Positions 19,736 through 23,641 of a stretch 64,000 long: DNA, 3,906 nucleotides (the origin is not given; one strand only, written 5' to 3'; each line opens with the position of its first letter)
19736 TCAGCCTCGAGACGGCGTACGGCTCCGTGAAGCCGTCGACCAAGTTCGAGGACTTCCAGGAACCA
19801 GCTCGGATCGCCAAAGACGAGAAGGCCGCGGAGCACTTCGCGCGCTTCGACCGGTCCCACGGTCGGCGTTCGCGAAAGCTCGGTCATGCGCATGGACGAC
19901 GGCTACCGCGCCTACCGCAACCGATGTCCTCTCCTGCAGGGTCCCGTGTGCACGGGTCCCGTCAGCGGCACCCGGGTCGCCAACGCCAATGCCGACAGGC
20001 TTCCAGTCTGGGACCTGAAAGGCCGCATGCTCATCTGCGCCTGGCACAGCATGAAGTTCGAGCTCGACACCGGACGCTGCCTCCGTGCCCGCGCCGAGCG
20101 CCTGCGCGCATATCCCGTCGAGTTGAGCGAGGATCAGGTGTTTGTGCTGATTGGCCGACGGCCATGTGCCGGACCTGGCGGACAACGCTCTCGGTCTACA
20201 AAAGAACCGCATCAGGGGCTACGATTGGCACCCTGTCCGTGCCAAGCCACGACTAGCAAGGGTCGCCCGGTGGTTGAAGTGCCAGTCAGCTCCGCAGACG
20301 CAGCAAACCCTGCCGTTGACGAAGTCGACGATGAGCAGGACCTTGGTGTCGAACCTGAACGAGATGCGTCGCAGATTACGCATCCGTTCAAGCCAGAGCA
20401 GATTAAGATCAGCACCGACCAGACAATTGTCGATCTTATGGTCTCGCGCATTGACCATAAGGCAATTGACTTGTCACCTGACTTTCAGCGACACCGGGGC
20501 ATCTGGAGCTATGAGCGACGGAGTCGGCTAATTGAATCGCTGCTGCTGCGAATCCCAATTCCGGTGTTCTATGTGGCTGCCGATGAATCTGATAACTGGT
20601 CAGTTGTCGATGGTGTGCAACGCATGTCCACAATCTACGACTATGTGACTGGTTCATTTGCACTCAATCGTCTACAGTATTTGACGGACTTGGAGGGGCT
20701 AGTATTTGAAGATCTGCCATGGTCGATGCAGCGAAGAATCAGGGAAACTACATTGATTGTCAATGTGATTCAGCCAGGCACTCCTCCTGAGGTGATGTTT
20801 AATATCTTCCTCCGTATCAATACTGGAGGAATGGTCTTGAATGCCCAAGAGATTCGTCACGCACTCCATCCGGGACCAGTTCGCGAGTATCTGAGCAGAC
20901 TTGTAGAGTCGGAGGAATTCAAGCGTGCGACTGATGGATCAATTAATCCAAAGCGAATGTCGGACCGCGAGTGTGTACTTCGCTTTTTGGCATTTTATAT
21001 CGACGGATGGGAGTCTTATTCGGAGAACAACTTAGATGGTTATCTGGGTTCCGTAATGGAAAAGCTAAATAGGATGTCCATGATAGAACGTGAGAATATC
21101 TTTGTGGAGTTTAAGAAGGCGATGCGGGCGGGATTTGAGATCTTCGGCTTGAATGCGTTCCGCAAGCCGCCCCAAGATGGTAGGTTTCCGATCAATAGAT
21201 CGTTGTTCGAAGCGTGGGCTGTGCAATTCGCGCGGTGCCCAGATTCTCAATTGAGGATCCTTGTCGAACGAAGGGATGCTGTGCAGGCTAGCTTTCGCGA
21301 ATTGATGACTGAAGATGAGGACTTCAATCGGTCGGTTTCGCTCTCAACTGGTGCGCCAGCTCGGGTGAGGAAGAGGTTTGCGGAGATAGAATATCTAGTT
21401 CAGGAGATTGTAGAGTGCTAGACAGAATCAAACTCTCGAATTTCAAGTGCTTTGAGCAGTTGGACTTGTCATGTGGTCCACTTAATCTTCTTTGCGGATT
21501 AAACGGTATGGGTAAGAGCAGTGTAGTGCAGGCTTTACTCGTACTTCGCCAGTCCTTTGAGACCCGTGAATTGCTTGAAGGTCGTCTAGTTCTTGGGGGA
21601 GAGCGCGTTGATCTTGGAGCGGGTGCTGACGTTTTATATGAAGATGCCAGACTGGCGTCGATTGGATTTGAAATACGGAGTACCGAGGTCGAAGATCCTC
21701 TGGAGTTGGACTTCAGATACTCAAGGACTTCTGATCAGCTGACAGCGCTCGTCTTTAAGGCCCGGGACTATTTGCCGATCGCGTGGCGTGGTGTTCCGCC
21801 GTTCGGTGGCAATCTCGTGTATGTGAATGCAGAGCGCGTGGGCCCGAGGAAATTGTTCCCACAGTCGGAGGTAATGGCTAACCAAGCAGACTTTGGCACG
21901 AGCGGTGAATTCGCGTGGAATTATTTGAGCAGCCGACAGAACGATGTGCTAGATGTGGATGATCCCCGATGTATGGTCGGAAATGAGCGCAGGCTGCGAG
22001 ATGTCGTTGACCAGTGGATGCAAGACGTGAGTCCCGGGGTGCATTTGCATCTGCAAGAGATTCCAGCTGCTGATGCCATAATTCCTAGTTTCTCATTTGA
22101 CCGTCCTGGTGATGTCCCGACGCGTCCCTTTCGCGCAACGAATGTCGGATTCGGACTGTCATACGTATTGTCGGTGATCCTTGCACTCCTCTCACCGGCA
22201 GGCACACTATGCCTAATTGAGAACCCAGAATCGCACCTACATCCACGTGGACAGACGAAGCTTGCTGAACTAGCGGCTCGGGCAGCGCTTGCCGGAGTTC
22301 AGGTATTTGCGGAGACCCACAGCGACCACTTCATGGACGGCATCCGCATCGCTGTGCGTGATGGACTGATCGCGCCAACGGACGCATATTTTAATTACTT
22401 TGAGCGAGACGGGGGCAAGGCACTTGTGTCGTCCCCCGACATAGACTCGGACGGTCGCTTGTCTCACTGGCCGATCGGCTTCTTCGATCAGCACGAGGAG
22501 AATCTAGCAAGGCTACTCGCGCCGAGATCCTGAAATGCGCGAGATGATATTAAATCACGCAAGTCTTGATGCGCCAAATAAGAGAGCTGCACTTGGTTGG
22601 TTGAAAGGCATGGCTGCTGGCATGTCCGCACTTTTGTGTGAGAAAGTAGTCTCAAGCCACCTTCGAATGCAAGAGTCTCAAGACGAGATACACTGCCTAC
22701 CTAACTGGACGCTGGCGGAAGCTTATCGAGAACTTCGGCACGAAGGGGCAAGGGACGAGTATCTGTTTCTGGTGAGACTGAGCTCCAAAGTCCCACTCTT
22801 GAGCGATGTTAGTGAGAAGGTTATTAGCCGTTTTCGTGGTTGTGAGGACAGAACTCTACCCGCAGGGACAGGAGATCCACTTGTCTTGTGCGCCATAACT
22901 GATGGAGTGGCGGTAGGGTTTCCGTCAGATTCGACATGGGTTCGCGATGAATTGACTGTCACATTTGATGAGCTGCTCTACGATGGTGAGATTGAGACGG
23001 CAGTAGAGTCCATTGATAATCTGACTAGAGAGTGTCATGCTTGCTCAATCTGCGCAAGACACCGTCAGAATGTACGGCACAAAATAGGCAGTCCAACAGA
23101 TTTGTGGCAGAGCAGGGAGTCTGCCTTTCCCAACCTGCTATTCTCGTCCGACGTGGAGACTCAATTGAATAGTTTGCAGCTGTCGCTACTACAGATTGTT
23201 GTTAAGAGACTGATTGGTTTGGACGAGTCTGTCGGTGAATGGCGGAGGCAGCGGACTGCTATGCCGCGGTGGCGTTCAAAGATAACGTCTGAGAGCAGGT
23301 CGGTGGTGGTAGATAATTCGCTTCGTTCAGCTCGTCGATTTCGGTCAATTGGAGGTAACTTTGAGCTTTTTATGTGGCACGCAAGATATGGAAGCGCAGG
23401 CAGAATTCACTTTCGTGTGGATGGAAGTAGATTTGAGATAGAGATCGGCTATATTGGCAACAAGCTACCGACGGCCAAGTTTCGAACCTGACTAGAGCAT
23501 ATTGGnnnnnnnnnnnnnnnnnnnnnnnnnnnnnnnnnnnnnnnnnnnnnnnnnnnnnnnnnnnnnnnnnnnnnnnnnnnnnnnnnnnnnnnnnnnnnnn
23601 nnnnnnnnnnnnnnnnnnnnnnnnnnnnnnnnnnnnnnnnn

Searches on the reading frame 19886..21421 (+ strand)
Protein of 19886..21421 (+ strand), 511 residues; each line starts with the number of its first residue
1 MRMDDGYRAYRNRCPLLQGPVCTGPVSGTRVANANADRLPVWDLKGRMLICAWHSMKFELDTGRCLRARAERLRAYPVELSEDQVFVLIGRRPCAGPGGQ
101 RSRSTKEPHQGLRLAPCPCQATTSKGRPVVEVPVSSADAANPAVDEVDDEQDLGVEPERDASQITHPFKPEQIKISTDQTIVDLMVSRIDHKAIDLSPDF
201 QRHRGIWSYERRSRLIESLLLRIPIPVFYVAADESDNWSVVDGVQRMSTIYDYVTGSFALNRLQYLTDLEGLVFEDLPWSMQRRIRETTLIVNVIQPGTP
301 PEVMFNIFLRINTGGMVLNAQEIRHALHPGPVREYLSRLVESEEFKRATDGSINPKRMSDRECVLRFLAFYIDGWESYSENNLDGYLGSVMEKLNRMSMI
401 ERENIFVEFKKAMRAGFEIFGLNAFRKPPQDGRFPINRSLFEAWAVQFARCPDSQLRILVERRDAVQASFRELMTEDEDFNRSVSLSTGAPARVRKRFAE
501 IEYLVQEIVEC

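Call 3: search_protein_families(library=pfam, proteins=[window:19886-21421:+], max_evalue=0.01)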
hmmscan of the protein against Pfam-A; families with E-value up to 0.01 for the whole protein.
window:19886-21421:+ (511 aa): 3 families
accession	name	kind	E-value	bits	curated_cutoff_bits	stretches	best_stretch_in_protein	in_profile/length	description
PF03235.19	GmrSD_N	-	1.2e-17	65.1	33.2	1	195-328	12-198/199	GmrSD restriction endonuclease, N-terminal domain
PF13806.12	Rieske_2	-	0.00088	19.6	27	1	50-87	66-103/104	Rieske-like [2Fe-2S] domain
PF00355.32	Rieske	-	0.0071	16.7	20.3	0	4-76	33-87/88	Rieske [2Fe-2S] domain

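Call 4: search_protein_families(library=padloc, proteins=[window:19886-21421:+], max_evalue=0.01)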
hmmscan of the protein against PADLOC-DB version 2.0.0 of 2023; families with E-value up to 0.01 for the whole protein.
window:19886-21421:+ (511 aa): 4 families
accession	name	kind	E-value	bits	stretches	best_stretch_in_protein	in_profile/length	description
PDLC03877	NsnA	-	2.2e-137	456.5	1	149-509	18-383/385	-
PDLC04027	PD-T4-2_A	-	4e-34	116.2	1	189-498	47-354/363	-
PDLC03418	REase_II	-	5e-14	50.2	1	193-333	31-163/372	Type II restriction enzyme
PDLC04151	HEC-05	-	0.0019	15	0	299-321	245-267/600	-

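Call 5: search_protein_families(library=ncbifam, proteins=[window:19886-21421:+], max_evalue=0.01)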
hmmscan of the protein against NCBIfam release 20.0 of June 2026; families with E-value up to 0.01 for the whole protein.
window:19886-21421:+ (511 aa): 2 families
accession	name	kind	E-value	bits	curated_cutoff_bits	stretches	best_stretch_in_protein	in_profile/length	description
TIGR02378.1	nirD_assim_sml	equivalog_domain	0.00062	19.9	74.65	1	48-87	64-103/105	nitrite reductase small subunit NirD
NF042948.2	3PPDioc_HcaC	equivalog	0.0036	17.5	150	1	50-89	62-102/105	3-phenylpropionate/cinnamic acid dioxygenase ferredoxin subunit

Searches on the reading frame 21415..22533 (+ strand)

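Call 3: search_protein_families(library=pfam, proteins=[window:21415-22533:+], max_evalue=0.01)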
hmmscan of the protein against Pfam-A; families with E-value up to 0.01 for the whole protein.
window:21415-22533:+ (372 aa): 7 families
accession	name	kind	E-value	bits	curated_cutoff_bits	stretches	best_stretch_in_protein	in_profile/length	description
PF13175.12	AAA_15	-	1.2e-19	71.6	32.1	2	242-306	299-373/374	AAA ATPase domain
PF13304.12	AAA_21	-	2.5e-19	70.9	27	1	23-308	1-304/304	AAA domain, putative AbiEii toxin, Type IV TA system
PF12476.13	DUF3696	-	9.1e-13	48.7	22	1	319-367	1-52/52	Protein of unknown function (DUF3696)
PF13476.12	AAA_23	-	3.1e-06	28.4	27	1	4-42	1-40/201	AAA domain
PF02463.25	SMC_N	-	7.2e-06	26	40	1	1-44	1-48/220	RecF/RecN/SMC N terminal domain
PF11398.14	DUF2813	-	0.00017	21.5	21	0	1-44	2-45/372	Protein of unknown function (DUF2813)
PF13555.12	AAA_29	-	0.0055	16.9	27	0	2-44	1-45/61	P-loop containing region of AAA domain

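Call 4: search_protein_families(library=padloc, proteins=[window:21415-22533:+], max_evalue=0.01)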
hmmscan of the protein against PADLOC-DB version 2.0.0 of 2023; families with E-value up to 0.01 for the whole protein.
window:21415-22533:+ (372 aa): 105 families (the best 25 are shown)
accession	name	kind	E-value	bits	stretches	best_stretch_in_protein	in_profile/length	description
PDLC03878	NsnB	-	8.3e-99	329.6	1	1-368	1-343/345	-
PDLC04148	HEC-03B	-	2.3e-30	104.1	2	136-360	218-437/458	-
PDLC04707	PDC-M55A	-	1.1e-24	85.2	2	262-363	303-405/421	-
PDLC02979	AriA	-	4.5e-22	77.3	2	242-306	298-372/373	-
PDLC04178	HEC-01A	-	1.3e-19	68.5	2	193-310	215-334/399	-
PDLC02980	AriA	-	1.4e-18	65.9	1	23-308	1-304/304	-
PDLC00096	GajA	-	7.8e-16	55.9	2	255-311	277-341/630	AAA ATPase domain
PDLC04611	PDC-M38A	-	4.1e-14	50.9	2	1-52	1-53/383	-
PDLC04393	PDC-M07A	-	1.1e-13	49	2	1-109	1-109/435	-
PDLC04176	HEC-01A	-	3.2e-13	47.8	2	235-305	247-319/371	-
PDLC04175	HEC-01A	-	3.7e-13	47.3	2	2-49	6-53/363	-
PDLC00091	GajA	-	1.2e-12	45.5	2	264-304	298-339/627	AAA ATPase domain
PDLC04182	HEC-01A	-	6.5e-12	43.1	2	238-311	280-355/406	-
PDLC04033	PD-T4-4_A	-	1e-11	42.8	1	259-307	322-370/460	-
PDLC04135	mad3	-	2.3e-11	41.8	2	1-44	1-45/374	mads_3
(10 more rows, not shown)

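Call 5: search_protein_families(library=ncbifam, proteins=[window:21415-22533:+], max_evalue=0.01)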
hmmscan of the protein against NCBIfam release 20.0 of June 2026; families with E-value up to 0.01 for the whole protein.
window:21415-22533:+ (372 aa): 9 families
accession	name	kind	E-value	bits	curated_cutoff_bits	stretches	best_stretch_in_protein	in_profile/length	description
NF047739.1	antiphage_MADS3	equivalog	3.5e-10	39.6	420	1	1-52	1-52/427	methylation-associated defense system AAA family ATPase MAD3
TIGR00611.2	recf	equivalog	1.5e-08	34.2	172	1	2-51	1-53/339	DNA replication/repair protein RecF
NF041760.1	PtuA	equivalog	7.9e-06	25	500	1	2-41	52-92/524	retron Ec78 anti-phage system effector ATPase PtuA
NF041035.1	Rad50_Halo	equivalog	0.0001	20.9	1000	1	2-41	3-43/883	DNA double-strand break repair ATPase Rad50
NF002572.0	PRK02224.1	equivalog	0.00021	19.7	1087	1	2-41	3-43/888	DNA double-strand break repair ATPase Rad50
NF053563.1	Rkd4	equivalog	0.00086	17.5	860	1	2-41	3-43/747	arcadin-4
NF038234.1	retron_eff_Eco8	equivalog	0.0015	17.2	250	1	2-49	3-51/679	retron Eco8 family effector endonuclease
NF003034.1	PRK03918.1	equivalog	0.0079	14.2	700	1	3-43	4-45/878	DNA double-strand break repair ATPase Rad50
NF002244.0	PRK01156.1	equivalog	0.0085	14.2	847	0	2-41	3-43/895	DNA double-strand break repair ATPase Rad50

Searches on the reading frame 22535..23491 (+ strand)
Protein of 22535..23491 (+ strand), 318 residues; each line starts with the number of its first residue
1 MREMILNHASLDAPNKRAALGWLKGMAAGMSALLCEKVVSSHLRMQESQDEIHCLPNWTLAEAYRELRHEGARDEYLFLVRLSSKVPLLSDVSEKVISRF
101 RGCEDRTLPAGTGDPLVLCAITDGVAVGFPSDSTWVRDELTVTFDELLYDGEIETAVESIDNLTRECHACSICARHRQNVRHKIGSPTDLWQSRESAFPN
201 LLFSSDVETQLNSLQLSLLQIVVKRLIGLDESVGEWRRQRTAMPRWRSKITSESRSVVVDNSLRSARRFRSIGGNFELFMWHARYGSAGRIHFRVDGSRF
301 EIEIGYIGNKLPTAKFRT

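Call 3: search_protein_families(library=pfam, proteins=[window:22535-23491:+], max_evalue=0.01)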
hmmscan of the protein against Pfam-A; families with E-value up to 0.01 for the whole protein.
window:22535-23491:+ (318 aa): 0 families

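Call 4: search_protein_families(library=padloc, proteins=[window:22535-23491:+], max_evalue=0.01)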
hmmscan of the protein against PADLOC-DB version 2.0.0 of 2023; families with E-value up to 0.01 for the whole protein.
window:22535-23491:+ (318 aa): 5 families
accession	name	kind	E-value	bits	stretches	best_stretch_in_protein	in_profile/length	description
PDLC03879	NsnC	-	7.1e-56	188.1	1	3-312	4-304/305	-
PDLC03912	NsnC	-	7.4e-53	178.4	1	1-316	1-315/316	-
PDLC03903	NsnC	-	4.6e-15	53.5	1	168-313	161-300/300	-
PDLC03914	NsnC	-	2.6e-07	28.3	1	174-300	162-299/314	-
PDLC03899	NsnC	-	0.0057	14.1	0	182-241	145-208/299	-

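Call 5: search_protein_families(library=ncbifam, proteins=[window:22535-23491:+], max_evalue=0.01)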
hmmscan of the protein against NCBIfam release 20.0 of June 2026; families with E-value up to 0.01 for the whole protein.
window:22535-23491:+ (318 aa): 0 families

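Call 59: find_homologous_proteins(query=window:22535-23491:+, max_evalue=0.00001)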
Query window:22535-23491:+ (318 aa): 658 proteins with E <= 0.00001 among 3544 candidates; the best 120 are listed.
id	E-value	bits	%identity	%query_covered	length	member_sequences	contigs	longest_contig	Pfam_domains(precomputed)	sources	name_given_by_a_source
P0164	6.2e-212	720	100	100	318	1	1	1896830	-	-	-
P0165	2.1e-127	443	63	100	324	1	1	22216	-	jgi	-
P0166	1.8e-109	384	57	97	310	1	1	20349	-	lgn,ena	-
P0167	2.0e-107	377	56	98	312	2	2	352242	-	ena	-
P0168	2.6e-107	377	56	98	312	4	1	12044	-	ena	-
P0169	3.4e-107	376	55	99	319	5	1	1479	-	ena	-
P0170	7.8e-106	372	56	98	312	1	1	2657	-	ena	-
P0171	7.9e-106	372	56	98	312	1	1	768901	-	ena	-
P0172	8.5e-106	372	56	98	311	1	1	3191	-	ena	-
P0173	1.2e-105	371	56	97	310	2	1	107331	-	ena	-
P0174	9.7e-105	368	56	98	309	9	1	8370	-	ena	-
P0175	1.0e-104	368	55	98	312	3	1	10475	-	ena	-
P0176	2.0e-104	367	55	98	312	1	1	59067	-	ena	-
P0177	3.1e-104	367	55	98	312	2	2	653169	-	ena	-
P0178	3.3e-104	366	55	98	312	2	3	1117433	-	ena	-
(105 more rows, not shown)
